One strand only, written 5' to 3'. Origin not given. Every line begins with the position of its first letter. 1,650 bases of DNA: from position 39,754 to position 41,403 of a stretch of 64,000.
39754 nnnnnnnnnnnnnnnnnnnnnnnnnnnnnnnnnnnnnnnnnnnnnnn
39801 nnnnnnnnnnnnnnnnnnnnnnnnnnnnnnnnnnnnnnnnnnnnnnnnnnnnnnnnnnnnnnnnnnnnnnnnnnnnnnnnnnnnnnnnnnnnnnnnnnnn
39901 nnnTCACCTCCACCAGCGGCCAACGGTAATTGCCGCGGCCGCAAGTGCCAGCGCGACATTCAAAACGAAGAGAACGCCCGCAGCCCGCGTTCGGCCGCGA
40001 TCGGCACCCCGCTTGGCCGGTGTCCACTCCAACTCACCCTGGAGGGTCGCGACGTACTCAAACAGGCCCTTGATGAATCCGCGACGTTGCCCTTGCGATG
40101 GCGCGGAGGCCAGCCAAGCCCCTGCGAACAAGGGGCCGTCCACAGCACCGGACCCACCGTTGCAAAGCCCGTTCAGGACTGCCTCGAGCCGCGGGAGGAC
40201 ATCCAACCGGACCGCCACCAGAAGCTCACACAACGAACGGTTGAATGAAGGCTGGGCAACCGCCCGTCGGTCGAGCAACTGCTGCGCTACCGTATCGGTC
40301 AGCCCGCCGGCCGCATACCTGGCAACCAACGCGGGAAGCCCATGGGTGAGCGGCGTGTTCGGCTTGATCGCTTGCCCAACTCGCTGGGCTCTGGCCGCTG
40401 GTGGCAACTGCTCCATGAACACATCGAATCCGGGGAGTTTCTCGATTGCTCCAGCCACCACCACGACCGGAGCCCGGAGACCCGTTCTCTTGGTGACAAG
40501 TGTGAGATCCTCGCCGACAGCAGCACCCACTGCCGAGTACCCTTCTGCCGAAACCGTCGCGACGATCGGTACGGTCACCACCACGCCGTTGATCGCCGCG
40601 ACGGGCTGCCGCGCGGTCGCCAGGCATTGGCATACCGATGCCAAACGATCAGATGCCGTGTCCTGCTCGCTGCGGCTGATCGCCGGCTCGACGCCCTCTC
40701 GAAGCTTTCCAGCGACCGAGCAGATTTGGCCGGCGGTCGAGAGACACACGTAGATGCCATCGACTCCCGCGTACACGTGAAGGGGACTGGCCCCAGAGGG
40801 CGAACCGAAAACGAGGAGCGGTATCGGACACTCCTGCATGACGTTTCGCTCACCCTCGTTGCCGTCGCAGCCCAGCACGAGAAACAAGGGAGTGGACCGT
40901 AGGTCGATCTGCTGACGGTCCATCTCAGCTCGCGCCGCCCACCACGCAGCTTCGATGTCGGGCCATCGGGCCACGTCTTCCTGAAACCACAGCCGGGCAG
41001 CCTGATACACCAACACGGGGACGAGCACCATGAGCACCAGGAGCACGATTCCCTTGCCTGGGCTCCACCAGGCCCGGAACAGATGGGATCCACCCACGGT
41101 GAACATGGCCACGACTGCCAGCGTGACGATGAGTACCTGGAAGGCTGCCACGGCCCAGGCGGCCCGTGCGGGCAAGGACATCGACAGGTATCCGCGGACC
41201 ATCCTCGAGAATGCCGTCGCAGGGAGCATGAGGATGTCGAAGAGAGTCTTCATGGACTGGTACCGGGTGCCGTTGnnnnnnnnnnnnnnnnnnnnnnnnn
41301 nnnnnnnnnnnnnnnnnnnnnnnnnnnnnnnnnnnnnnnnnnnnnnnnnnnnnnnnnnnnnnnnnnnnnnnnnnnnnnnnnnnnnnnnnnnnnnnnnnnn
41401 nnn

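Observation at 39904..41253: TssM stops immediately after its third TM helix: no periplasmic domain, and no tssJ anywhere in the locus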

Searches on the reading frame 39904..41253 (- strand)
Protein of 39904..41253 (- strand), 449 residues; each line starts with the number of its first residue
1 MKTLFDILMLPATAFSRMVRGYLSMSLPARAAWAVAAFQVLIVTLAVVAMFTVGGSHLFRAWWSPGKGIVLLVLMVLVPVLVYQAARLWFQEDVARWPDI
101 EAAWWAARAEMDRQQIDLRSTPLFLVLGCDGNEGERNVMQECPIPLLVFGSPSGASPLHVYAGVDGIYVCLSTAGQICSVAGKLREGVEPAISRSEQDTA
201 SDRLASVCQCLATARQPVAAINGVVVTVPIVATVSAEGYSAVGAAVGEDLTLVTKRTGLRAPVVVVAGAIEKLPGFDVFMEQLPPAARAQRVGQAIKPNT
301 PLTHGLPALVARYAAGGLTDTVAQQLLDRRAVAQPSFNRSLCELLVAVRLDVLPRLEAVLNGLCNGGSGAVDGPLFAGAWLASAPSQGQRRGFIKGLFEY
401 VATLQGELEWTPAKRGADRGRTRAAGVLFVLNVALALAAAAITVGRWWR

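Call 4: search_protein_families(library=pfam, proteins=[window:39904-41253:-], max_evalue=0.01)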
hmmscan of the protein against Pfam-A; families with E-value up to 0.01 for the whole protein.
window:39904-41253:- (449 aa): 1 family
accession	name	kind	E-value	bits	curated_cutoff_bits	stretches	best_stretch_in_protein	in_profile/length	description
PF14331.11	IcmF-related_N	-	1e-13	51.7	25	1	202-389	6-191/259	IcmF-related N-terminal domain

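Call 7: search_protein_families(library=ncbifam, proteins=[window:39904-41253:-], max_evalue=0.01)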
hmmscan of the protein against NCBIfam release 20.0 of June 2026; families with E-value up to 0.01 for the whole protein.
window:39904-41253:- (449 aa): 1 family
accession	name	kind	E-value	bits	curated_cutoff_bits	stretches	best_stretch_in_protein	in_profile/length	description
TIGR03348.1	VI_IcmF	equivalog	2.5e-06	25.7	388.15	1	211-389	193-370/1168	type VI secretion system membrane subunit TssM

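Call 9: find_homologous_proteins(query=window:39904-41253:-, max_evalue=0.001)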
Query window:39904-41253:- (449 aa): 38 proteins with E <= 0.001 among 8000 candidates.
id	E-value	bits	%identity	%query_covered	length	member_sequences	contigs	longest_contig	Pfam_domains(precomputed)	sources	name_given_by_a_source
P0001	2.6e-291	984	100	100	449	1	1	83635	PF14331.12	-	-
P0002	3.2e-222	756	76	100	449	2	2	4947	PF14331.12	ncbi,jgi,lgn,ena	-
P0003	1.3e-124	435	49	98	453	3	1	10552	PF14331.12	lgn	-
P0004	8.2e-124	432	51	89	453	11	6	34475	PF14331.12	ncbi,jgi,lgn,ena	jgi:hypothetical protein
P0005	3.5e-121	423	46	100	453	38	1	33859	PF14331.12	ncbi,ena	-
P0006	1.5e-107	379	47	87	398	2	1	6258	PF14331.12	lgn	-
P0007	1.3e-93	333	39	100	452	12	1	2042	PF14331.12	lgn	-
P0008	2.4e-93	332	40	100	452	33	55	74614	PF14331.12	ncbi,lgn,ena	-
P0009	9.3e-92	326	42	99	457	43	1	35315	PF14331.12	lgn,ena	-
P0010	2.4e-91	325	40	96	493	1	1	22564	PF14331.12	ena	-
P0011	2.8e-91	325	40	96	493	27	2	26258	PF14331.12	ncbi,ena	-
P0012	3.0e-91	325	40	93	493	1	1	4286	PF14331.12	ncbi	-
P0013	3.6e-91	325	40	96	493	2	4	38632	PF14331.12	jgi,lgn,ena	-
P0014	1.5e-90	323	39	100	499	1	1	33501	PF14331.12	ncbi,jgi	jgi:hypothetical protein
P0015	4.0e-90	321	41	92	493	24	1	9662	PF14331.12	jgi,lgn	jgi:hypothetical protein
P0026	1.3e-84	303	39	100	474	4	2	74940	PF14331.12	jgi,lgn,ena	jgi:hypothetical protein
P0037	1.3e-76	277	37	100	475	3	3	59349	PF14331.12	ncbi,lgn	-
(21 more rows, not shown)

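Call 10: find_encoding_contigs(protein=P0008, flank=10000, max_places=2)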
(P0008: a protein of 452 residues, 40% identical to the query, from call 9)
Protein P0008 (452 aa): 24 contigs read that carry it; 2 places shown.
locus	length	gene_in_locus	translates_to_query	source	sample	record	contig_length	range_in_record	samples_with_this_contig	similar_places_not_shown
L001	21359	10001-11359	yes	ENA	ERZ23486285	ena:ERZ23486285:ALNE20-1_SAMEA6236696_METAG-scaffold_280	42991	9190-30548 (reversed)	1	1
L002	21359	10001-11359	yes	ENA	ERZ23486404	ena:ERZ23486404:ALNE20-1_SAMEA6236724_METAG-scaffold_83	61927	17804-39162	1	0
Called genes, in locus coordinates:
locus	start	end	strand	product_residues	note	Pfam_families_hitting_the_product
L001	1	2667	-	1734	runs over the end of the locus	-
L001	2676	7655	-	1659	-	PF13620:CarboxypepD_reg (faint)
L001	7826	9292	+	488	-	PF05936:T6SS_VasE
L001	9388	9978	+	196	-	PF09850:DotU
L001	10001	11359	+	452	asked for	PF14331:IcmF-related_N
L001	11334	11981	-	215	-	PF22011:DUF6931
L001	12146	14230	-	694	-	PF05954:Phage_GPD, PF04717:Phage_base_V, PF22178:Gp5_trimer_C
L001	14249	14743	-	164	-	PF05638:T6SS_HCP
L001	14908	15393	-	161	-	PF05638:T6SS_HCP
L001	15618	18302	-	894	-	PF02861:Clp_N, PF13191:AAA_16 (weak), PF23569:NBD_SMAX1 (weak), PF00004:AAA, PF17871:AAA_lid_9, PF07724:AAA_2, PF07728:AAA_5, PF10431:ClpB_D2-small, +4 more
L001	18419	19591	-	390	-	PF06996:T6SS_TssG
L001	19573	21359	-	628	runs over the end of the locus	PF05947:T6SS_TssF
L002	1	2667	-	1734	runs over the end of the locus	-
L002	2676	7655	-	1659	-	PF13620:CarboxypepD_reg (faint)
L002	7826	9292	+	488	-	PF05936:T6SS_VasE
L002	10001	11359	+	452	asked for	PF14331:IcmF-related_N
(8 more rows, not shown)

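Call 11: find_encoding_contigs(protein=P0037, flank=10000, max_places=2)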
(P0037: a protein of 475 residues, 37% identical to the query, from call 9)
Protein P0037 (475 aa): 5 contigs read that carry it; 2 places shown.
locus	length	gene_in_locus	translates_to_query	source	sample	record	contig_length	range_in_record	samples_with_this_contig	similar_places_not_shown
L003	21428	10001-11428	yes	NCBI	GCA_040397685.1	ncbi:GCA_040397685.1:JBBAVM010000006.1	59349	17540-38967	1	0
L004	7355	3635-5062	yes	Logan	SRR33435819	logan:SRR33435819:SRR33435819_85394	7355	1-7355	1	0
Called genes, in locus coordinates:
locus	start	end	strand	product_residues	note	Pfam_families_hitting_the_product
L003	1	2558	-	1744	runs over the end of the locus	-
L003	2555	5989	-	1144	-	PF13620:CarboxypepD_reg (faint)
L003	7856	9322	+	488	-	PF05936:T6SS_VasE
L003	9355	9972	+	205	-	PF09850:DotU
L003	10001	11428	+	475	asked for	PF14331:IcmF-related_N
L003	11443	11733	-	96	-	PF05488:PAAR_motif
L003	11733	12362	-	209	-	PF22011:DUF6931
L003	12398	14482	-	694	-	PF05954:Phage_GPD, PF04717:Phage_base_V, PF22178:Gp5_trimer_C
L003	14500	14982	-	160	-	PF05638:T6SS_HCP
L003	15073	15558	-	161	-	PF05638:T6SS_HCP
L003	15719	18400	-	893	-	PF02861:Clp_N, PF13191:AAA_16 (weak), PF23569:NBD_SMAX1 (weak), PF00004:AAA, PF17871:AAA_lid_9, PF07724:AAA_2, PF07728:AAA_5, PF10431:ClpB_D2-small, +4 more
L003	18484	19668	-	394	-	PF06996:T6SS_TssG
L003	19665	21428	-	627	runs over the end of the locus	PF05947:T6SS_TssF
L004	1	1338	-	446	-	?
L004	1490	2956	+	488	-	PF05936:T6SS_VasE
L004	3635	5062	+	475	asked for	PF14331:IcmF-related_N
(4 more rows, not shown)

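Call 12: find_encoding_contigs(protein=P0026, flank=10000, max_places=2)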
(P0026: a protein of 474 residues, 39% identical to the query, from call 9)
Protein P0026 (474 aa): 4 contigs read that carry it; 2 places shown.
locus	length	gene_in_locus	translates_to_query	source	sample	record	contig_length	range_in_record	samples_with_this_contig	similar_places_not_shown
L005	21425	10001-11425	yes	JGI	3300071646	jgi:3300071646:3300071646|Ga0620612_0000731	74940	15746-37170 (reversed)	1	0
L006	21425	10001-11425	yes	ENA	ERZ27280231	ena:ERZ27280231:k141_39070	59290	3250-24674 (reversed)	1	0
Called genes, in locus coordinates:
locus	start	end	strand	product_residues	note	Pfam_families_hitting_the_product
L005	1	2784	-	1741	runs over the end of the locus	-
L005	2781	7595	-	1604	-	PF13620:CarboxypepD_reg (faint)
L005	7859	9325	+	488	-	PF05936:T6SS_VasE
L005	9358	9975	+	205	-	PF09850:DotU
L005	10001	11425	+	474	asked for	PF14331:IcmF-related_N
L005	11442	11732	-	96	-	PF05488:PAAR_motif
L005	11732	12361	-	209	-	PF22011:DUF6931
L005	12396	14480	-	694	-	PF05954:Phage_GPD, PF04717:Phage_base_V, PF22178:Gp5_trimer_C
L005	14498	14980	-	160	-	PF05638:T6SS_HCP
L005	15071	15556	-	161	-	PF05638:T6SS_HCP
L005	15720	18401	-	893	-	PF02861:Clp_N, PF13191:AAA_16 (weak), PF23569:NBD_SMAX1 (weak), PF00004:AAA, PF17871:AAA_lid_9, PF07724:AAA_2, PF07728:AAA_5, PF10431:ClpB_D2-small, +3 more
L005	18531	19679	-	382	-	PF06996:T6SS_TssG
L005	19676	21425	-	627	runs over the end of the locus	PF05947:T6SS_TssF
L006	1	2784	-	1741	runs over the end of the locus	-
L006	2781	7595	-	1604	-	PF13620:CarboxypepD_reg (faint)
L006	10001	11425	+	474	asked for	PF14331:IcmF-related_N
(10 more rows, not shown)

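Call 21: find_related_loci(query=A1, collection=genome_contigs, flank=10000)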
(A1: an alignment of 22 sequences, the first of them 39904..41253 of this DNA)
Query A1 (449 aa) in genome_contigs; peptide patterns used: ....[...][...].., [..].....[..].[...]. (x = any residue, [..] = any of these).
77 stretches matched a pattern; 19 encode a relative of the query (tblastn E <= 1e-3); 19 distinct loci.
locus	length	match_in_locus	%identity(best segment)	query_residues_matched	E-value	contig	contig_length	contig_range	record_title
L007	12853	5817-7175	46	1-449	1e-116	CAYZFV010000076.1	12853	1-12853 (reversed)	MAG TPA_asm: uncultured Candidatus Kuenenia sp. isolate SRP067234_co1_263 genome assembly, contig: k99_1135977, whole ge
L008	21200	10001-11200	51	18-413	2e-110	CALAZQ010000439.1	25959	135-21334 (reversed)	MAG TPA_asm: uncultured Planctomycetaceae bacterium isolate ERR1995205_bin.16_CONCOCT_v1.1_MAG genome assembly, contig:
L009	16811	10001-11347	41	1-449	3e-94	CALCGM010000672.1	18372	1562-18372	MAG TPA_asm: uncultured Planctomycetaceae bacterium isolate ERR2206794_bin.65_CONCOCT_v1.1_MAG genome assembly, contig:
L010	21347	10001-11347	40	1-449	7e-92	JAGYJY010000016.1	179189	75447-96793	MAG: Pirellulales bacterium isolate M30B53 contig_3868, whole genome shotgun sequence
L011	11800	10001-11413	38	1-449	5e-88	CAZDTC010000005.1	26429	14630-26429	MAG TPA_asm: uncultured Candidatus Kuenenia sp. isolate SRP124364_co1_19 genome assembly, contig: NODE_1563_length_26429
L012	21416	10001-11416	37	1-449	9e-83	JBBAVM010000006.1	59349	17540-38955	MAG: Pirellulales bacterium isolate EUL_323 ctg6-EUL_323, whole genome shotgun sequence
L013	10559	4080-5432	43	7-449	1e-82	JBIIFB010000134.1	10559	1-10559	MAG: Pirellulales bacterium isolate ME2001-04-10pf_3300042886_group1_bin5 Rohwer_bin1730_scaffold_2333_c1, whole genome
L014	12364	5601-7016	37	1-449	3e-82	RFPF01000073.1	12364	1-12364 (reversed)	MAG: Planctomycetia bacterium isolate WB4_1_1386 contig_100_72, whole genome shotgun sequence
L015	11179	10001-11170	38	1-365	1e-80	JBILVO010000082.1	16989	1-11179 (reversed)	MAG: Pirellulales bacterium isolate ME2018-08-16_3300044615_group8_bin58 Rohwer_bin1745_scaffold_2770_c1, whole genome s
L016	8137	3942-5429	39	1-449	4e-79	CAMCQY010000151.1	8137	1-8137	MAG: Candidatus Kuenenia stuttgartiensis isolate MiE-14oct19-235 genome assembly, contig: MiE-14oct19-C15172, whole geno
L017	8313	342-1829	39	1-449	2e-77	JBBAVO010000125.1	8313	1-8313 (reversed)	MAG: Pirellulales bacterium isolate EUL_325 ctg125-EUL_325, whole genome shotgun sequence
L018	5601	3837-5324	39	1-449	2e-76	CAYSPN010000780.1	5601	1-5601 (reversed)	MAG TPA_asm: uncultured Candidatus Kuenenia sp. isolate binchicken_co255_45 genome assembly, contig: k141_3513131, whole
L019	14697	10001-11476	39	1-442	3e-75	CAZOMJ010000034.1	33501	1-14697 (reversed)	MAG TPA_asm: uncultured Candidatus Kuenenia sp. isolate binchicken_co255_452 genome assembly, contig: k141_496516, whole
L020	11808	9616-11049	38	19-449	3e-74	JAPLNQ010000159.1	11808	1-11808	MAG: Planctomycetia bacterium isolate LacPavin_0419_WC53_MAG_65_8 LacPavin_0419_WC53_scaffold_51814, whole genome shotgu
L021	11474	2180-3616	40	1-429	4e-79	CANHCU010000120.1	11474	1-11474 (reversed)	MAG: Planctomycetaceae bacterium isolate RE-18aug17-209 genome assembly, contig: RE-18aug17-C8727, whole genome shotgun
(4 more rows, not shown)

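Call 25: search_solved_structures(query=A1, max_evalue=1, show_alignments=2)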
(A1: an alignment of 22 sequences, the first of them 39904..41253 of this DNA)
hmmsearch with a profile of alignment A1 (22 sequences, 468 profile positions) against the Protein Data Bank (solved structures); distinct sequences matched with E-value up to 1: 1.
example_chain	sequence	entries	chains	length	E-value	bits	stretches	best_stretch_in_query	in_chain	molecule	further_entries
8ua7_C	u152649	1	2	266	0.44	12.6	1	126-214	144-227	Histone H2A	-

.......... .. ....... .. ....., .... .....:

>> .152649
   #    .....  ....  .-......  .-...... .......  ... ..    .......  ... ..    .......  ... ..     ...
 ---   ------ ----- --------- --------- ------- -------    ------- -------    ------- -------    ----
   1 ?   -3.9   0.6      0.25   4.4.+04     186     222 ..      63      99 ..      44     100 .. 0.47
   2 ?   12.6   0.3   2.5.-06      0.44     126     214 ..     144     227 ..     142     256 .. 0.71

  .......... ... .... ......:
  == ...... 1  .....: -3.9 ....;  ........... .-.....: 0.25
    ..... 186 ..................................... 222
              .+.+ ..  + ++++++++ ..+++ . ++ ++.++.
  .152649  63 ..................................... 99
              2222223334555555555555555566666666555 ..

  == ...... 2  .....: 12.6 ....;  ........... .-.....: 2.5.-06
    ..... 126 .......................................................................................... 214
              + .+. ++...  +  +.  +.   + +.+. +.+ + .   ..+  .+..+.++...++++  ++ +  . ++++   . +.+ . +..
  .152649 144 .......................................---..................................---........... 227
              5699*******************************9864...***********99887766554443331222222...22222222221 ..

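Call 37: search_protein_representatives(alignment_id=A1)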
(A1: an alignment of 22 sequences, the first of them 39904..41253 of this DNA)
Query: 22 sequences, 468 profile positions. Proteins with E-value up to 0.001 (for the whole library): 2074; up to 1e-10: 1066; up to 1e-30: 667. The best 150 are listed.
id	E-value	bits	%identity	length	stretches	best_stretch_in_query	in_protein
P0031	2.2e-199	679.7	-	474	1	1-467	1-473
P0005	4.6e-182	622.6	-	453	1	1-468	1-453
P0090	4.5e-180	616.0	-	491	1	1-468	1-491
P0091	1.2e-167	575.1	-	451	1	2-468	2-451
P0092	8.1e-153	526.2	-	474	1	1-467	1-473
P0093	6.2e-151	519.9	-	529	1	1-466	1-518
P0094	3.5e-150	517.5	-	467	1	1-466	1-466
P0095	1.8e-149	515.2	-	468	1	1-467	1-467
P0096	4.0e-133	461.2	-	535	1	1-467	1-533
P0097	2.0e-123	429.3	-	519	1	21-466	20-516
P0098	1.4e-122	426.5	-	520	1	3-464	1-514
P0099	9.7e-122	423.7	-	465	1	1-467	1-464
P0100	5.6e-120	417.9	-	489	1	13-466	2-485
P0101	8.2e-118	410.7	-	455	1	19-463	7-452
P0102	7.5e-117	407.6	-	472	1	6-466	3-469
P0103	9.1e-97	341.3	-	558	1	5-465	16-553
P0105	4.5e-92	325.9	-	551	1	4-467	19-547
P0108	1.9e-88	313.9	-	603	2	195-465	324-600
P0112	1.1e-85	304.8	-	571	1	18-464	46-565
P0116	1.3e-84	301.3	-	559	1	15-456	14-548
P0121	2.1e-83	297.3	-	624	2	197-466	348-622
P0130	2.6e-81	290.4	-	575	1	19-454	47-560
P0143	1.0e-79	285.1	-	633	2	198-462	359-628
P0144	1.1e-79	285.1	-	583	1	17-462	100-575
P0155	5.4e-77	276.2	-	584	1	25-460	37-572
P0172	5.1e-75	269.6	-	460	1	15-459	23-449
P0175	2.0e-74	267.7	-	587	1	66-459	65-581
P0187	1.8e-72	261.2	-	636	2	203-458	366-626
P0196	1.3e-70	255.1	-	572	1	17-467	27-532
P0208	1.2e-68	248.7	-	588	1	24-444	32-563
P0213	1.8e-68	248.1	-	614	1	28-465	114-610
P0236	1.7e-64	234.9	-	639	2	212-457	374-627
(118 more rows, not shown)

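Call 38: list_cluster_members(proteins=[P0096, P0103, P0108, P0112, P0121, P0143, P0187, P0213, P0236, P0172])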
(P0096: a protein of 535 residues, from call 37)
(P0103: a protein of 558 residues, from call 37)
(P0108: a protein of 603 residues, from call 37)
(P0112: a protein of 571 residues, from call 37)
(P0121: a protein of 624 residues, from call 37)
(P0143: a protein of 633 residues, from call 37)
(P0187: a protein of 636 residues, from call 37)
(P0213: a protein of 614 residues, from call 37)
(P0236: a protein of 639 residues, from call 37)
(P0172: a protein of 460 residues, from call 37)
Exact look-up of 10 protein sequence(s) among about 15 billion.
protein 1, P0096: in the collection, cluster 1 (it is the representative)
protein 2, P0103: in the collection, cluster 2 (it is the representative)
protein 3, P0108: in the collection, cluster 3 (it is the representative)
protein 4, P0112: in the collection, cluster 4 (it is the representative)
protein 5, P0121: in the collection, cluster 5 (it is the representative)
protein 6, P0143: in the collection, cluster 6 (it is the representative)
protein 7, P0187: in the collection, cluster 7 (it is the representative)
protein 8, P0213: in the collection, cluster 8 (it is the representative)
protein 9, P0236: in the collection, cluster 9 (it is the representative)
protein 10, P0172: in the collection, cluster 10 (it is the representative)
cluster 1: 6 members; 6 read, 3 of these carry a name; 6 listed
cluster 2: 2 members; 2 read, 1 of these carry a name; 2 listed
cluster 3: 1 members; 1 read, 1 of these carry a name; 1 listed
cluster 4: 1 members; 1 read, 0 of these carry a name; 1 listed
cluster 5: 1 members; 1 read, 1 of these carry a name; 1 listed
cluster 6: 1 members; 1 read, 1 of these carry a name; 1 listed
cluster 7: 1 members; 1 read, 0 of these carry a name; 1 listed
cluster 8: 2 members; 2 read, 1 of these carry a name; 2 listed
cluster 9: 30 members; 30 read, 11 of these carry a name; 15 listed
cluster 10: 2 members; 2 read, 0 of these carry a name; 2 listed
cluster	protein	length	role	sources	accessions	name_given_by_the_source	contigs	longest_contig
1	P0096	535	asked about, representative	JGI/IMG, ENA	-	-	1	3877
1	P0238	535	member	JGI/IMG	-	hypothetical protein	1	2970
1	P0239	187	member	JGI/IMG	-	hypothetical protein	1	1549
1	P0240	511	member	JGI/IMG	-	hypothetical protein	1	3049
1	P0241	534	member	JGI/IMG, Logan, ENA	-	-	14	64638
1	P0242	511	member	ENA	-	-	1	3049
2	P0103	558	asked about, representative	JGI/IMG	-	hypothetical protein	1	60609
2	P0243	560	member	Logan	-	-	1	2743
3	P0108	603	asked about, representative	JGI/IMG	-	hypothetical protein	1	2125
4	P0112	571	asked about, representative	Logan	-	-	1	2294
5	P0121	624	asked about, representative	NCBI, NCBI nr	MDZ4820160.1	MAG: type VI secretion protein IcmF/TssM N-terminal domain-containing protein ... | type VI secretion protein IcmF/TssM N-terminal domain-containing protein [Planctomycetota ...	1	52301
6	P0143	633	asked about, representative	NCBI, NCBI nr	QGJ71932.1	Hypothetical protein PBC10988_36450 [Planctomycetales bacterium 10988]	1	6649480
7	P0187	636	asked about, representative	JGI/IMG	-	-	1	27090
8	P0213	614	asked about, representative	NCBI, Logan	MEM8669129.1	MAG: type VI secretion protein IcmF/TssM N-terminal domain-containing protein ...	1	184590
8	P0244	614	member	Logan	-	-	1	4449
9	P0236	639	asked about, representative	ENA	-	-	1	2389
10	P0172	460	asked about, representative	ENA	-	-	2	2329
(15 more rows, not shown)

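Call 60: find_encoding_contigs(protein=P0143, flank=10000, max_places=1)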
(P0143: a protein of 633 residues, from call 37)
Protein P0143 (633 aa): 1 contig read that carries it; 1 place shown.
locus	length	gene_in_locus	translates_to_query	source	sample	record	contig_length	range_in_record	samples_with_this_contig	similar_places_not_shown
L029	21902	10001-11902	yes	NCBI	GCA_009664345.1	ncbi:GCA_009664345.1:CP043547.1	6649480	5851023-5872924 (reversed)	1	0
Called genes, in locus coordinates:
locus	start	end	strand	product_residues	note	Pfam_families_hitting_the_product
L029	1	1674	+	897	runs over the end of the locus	PF02861:Clp_N, PF13191:AAA_16 (weak), PF23569:NBD_SMAX1 (weak), PF00004:AAA, PF17871:AAA_lid_9, PF07724:AAA_2, PF07728:AAA_5, PF10431:ClpB_D2-small, +4 more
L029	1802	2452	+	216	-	PF16697:Yop-YscD_cpl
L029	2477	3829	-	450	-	PF02310:B12-binding, PF04055:Radical_SAM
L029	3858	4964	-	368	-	PF13489:Methyltransf_23 (weak), PF08241:Methyltransf_11, PF08242:Methyltransf_12 (weak), PF13649:Methyltransf_25 (faint), PF13847:Methyltransf_31 (faint)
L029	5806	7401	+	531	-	-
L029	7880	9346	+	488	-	PF05936:T6SS_VasE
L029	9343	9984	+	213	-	PF09850:DotU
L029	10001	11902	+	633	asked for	PF14331:IcmF-related_N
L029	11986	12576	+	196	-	PF03803:Scramblase, PF04525:LOR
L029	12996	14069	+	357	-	PF00069:Pkinase, PF07714:PK_Tyr_Ser-Thr, PF03109:ABC1 (weak)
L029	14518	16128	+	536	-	PF00072:Response_reg, PF00989:PAS (weak), PF08448:PAS_4 (faint), PF13426:PAS_9 (weak), PF07730:HisKA_3 (weak), PF02518:HATPase_c, PF13581:HATPase_c_2 (weak)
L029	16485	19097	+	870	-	PF00069:Pkinase, PF07714:PK_Tyr_Ser-Thr, PF03109:ABC1 (weak)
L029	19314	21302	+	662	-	PF03485:Arg_tRNA_synt_N, PF00750:tRNA-synt_1d, PF05746:DALR_1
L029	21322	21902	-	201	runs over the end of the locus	PF00484:Pro_CA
